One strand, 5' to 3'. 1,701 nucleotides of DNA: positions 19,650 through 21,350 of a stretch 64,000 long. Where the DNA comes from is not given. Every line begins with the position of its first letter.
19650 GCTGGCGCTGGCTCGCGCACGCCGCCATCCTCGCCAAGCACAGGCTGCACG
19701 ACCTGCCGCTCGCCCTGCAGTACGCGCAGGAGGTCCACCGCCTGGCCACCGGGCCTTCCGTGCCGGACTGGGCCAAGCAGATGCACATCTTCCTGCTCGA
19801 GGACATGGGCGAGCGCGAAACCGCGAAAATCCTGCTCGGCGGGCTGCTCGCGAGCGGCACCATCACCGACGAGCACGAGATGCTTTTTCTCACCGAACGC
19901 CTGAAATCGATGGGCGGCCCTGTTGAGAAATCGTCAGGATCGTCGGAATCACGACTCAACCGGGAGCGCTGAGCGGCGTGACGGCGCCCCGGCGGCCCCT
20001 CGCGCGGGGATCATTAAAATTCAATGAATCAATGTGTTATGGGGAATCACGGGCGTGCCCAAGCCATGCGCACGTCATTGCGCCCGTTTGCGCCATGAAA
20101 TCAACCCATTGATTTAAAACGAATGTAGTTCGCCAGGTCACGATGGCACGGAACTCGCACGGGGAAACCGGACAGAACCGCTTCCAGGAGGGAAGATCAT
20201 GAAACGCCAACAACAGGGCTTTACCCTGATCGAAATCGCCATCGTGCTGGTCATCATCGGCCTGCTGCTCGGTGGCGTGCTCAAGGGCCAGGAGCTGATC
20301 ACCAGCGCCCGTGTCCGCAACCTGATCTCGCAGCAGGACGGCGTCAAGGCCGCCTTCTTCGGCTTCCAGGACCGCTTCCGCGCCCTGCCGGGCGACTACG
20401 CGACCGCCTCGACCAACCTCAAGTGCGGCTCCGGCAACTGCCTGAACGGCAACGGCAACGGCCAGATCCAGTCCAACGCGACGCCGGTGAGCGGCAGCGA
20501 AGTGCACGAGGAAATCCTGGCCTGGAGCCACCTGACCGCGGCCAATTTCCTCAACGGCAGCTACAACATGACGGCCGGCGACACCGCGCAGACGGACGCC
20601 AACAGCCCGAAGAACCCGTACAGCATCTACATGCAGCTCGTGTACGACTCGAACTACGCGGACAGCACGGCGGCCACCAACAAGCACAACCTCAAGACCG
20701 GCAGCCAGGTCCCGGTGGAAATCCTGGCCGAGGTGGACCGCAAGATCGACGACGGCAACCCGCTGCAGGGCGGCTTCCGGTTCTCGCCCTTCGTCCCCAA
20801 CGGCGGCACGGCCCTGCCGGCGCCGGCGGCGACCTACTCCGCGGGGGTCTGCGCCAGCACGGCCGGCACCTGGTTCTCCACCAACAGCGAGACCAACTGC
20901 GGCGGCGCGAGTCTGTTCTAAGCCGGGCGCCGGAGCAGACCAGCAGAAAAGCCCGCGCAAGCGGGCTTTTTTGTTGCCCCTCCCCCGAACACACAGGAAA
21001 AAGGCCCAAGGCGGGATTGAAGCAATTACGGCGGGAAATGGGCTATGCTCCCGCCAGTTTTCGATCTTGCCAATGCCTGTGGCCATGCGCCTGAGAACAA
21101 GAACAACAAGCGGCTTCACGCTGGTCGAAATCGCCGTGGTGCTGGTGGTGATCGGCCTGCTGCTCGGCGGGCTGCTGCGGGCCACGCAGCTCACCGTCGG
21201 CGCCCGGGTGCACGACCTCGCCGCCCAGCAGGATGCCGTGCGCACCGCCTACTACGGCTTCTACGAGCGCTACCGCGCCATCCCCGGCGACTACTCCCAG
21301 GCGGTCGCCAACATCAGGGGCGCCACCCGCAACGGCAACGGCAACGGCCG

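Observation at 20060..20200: Complete enhancer-dependent promoter architecture in front of the pilin genes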

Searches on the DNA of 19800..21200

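Call 68: search_rna_families(source=window, start=19800, end=21200, threshold=evalue, max_evalue=1)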
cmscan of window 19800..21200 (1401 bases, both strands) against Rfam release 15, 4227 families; matches with E-value up to 1: 5.
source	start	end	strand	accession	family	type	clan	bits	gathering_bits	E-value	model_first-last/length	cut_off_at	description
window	20949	20972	-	RF01356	CRISPR-DR28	Gene; CRISPR;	-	24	35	0.16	1-24/24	no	CRISPR RNA direct repeat element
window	20907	20971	+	RF01394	isrK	Gene; sRNA;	-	22.9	50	0.022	1-77/77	no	isrK Hfq binding RNA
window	20911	20975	+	RF00506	Thr_leader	Cis-reg; leader;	-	22.9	55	0.14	1-118/118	no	Threonine operon leader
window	20892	20971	+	RF02144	rsmX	Gene;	CL00106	18.6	56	0.89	1-114/114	no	rsmX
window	20946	21059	-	RF02144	rsmX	Gene;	CL00106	18.4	56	0.97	1-114/114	no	rsmX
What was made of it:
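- Tried and rejected: An Rfam scan of 19800-21200 found nothing in the spacer, only sub-threshold hits on the terminator hairpin (call 68).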
